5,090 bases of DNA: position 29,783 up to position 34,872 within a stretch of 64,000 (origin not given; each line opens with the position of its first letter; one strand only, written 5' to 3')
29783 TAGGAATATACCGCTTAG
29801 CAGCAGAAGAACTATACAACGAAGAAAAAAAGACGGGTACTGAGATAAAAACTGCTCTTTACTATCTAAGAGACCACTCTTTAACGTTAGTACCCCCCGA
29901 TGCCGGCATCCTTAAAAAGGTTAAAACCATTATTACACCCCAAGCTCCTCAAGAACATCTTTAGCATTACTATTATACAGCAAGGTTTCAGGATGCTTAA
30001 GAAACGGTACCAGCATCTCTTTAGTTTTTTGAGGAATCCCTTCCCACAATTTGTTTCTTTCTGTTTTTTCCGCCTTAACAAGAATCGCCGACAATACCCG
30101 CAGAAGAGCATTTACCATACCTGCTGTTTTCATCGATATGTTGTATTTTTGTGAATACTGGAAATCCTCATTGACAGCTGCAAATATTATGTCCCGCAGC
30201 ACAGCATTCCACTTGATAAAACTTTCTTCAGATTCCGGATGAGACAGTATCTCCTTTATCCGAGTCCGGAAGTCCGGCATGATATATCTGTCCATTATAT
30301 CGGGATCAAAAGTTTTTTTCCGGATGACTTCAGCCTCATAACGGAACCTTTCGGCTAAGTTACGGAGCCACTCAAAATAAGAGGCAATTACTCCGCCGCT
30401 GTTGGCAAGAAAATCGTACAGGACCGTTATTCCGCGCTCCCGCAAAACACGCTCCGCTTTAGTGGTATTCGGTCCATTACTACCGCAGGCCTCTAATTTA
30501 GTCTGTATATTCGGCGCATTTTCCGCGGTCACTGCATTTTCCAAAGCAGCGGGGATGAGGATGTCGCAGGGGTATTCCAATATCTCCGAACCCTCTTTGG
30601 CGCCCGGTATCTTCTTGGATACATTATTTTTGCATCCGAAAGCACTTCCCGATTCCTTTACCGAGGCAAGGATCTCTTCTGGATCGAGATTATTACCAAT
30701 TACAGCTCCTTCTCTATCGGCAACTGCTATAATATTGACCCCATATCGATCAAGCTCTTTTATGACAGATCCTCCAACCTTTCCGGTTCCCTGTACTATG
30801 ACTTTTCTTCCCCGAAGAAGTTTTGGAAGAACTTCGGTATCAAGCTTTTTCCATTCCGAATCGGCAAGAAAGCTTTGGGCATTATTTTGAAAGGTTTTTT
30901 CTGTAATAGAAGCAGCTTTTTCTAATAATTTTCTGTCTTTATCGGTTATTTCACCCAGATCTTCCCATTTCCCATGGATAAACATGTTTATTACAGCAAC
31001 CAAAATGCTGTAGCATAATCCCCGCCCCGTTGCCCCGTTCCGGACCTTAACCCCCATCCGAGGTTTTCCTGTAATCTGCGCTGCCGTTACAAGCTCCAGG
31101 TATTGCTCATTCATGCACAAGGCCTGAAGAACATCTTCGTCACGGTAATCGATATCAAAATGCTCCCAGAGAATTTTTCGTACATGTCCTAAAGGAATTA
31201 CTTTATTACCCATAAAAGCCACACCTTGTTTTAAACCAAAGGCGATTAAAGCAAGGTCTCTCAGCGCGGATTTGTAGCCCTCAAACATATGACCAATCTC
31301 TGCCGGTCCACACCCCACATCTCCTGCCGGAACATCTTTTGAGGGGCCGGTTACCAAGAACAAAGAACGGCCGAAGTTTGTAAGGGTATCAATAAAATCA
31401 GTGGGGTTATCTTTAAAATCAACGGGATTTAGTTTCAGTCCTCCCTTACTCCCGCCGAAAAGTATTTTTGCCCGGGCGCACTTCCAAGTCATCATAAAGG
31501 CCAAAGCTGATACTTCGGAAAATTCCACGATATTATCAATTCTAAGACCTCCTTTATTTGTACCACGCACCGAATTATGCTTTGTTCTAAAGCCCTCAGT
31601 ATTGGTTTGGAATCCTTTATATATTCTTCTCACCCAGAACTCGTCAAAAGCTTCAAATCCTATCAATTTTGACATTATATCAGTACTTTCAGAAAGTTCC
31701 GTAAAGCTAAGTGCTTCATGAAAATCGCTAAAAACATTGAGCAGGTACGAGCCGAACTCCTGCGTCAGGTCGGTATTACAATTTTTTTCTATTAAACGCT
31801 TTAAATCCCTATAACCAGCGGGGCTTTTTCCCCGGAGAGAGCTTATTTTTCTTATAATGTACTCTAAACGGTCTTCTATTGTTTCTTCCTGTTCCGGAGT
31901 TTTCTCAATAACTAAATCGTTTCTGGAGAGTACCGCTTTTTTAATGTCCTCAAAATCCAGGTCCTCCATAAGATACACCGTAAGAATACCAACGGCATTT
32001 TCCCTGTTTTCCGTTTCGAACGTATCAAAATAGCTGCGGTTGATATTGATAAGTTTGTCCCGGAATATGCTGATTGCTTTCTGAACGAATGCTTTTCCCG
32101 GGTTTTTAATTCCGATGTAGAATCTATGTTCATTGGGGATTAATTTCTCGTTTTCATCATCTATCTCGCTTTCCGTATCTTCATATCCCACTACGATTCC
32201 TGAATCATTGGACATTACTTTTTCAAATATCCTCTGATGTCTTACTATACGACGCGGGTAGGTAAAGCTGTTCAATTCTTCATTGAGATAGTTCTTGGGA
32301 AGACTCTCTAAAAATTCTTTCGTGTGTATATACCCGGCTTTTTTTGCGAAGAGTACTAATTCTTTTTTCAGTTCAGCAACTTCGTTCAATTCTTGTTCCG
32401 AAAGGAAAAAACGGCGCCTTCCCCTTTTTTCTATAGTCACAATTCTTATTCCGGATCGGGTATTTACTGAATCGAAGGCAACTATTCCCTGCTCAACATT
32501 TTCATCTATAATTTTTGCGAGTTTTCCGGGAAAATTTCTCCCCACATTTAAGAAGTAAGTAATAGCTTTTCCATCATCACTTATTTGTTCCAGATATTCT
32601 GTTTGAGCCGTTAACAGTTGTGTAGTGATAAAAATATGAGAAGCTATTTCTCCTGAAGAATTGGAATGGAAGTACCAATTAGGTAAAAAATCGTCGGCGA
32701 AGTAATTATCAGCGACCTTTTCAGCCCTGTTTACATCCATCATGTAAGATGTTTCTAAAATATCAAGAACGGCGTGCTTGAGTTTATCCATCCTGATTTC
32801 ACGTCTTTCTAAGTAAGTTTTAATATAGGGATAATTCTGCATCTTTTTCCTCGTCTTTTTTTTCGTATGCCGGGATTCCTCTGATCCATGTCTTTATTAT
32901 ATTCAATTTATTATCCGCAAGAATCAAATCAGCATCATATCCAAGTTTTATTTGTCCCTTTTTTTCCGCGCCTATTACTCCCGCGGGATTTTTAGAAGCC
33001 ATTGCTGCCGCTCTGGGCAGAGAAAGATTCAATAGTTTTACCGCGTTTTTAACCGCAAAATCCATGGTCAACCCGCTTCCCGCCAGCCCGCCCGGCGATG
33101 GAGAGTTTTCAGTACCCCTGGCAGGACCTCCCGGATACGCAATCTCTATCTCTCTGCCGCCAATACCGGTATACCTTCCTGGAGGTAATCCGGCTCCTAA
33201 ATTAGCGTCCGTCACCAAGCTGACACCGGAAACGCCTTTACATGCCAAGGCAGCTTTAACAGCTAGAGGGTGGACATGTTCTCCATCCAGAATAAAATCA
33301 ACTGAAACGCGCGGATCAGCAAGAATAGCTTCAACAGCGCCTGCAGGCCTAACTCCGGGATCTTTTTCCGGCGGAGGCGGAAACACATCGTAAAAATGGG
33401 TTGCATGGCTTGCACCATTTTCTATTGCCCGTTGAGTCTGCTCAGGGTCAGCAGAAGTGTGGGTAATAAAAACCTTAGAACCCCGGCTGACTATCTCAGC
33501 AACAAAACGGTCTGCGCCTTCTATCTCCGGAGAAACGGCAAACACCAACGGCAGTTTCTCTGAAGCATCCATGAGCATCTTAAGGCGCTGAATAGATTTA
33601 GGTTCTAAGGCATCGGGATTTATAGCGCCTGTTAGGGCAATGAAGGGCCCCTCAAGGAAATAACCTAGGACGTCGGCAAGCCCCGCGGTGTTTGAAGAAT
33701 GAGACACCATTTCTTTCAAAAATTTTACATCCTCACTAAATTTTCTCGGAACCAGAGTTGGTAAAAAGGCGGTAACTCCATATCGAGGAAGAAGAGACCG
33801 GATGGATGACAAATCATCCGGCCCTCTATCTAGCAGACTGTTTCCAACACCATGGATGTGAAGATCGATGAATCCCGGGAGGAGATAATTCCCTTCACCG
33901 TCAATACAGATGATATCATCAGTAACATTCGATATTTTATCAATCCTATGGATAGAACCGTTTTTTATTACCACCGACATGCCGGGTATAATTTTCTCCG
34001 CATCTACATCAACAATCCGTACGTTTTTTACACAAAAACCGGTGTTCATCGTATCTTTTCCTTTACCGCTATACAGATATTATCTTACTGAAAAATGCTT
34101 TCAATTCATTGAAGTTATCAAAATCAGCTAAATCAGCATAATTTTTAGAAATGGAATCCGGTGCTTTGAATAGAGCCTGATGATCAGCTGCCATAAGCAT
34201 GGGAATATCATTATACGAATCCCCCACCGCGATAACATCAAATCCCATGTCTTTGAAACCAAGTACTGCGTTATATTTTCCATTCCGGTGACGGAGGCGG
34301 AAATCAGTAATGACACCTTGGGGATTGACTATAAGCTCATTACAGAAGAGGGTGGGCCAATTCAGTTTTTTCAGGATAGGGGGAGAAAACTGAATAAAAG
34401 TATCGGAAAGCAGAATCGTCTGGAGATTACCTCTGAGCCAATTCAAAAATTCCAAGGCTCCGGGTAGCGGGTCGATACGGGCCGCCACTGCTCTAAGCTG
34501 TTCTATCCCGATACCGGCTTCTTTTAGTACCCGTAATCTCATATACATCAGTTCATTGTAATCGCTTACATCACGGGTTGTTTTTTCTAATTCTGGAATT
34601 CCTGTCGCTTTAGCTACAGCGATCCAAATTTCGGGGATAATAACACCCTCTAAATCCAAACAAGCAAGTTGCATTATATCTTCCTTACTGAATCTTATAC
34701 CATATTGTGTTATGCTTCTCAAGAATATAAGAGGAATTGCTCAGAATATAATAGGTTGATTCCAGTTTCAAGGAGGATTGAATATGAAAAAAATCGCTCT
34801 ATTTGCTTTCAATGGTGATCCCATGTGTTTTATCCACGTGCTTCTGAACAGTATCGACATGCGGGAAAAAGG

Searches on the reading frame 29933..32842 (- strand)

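Call 35: search_protein_families(library=pfam, proteins=[window:29933-32842:-])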
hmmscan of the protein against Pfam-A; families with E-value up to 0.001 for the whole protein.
window:29933-32842:- (969 aa): 2 families
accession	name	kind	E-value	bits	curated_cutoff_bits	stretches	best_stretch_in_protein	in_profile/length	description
PF00208.27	ELFV_dehydrog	-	3.1e-37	129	23.4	1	676-839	30-195/241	Glutamate/Leucine/Phenylalanine/Valine dehydrogenase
PF02812.23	ELFV_dehydrog_N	-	2e-26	92.6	25.3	1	413-524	19-128/129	Glu/Leu/Phe/Val dehydrogenase, dimerisation domain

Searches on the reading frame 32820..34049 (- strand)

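Call 35: search_protein_families(library=pfam, proteins=[window:32820-34049:-])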
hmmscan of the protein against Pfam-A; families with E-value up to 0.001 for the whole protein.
window:32820-34049:- (409 aa): 2 families
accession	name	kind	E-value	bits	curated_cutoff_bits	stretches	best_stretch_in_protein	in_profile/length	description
PF01979.26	Amidohydro_1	-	3.9e-13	49.8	25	1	276-391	245-342/345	Amidohydrolase family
PF07969.17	Amidohydro_3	-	2e-12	47.8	29.7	1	342-380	407-446/472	Amidohydrolase family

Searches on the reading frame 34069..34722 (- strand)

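Call 35: search_protein_families(library=pfam, proteins=[window:34069-34722:-])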
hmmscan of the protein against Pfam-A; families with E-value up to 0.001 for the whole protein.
window:34069-34722:- (217 aa): 3 families
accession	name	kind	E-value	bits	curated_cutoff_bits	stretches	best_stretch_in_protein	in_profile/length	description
PF12710.13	HAD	-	2.4e-09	38.3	27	1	54-176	53-188/189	haloacid dehalogenase-like hydrolase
PF00702.32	Hydrolase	-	2.7e-09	38.2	26.4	1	20-180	4-191/191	haloacid dehalogenase-like hydrolase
PF06888.18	Put_Phosphatase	-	0.00013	21.9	27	1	37-137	21-126/234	Putative Phosphatase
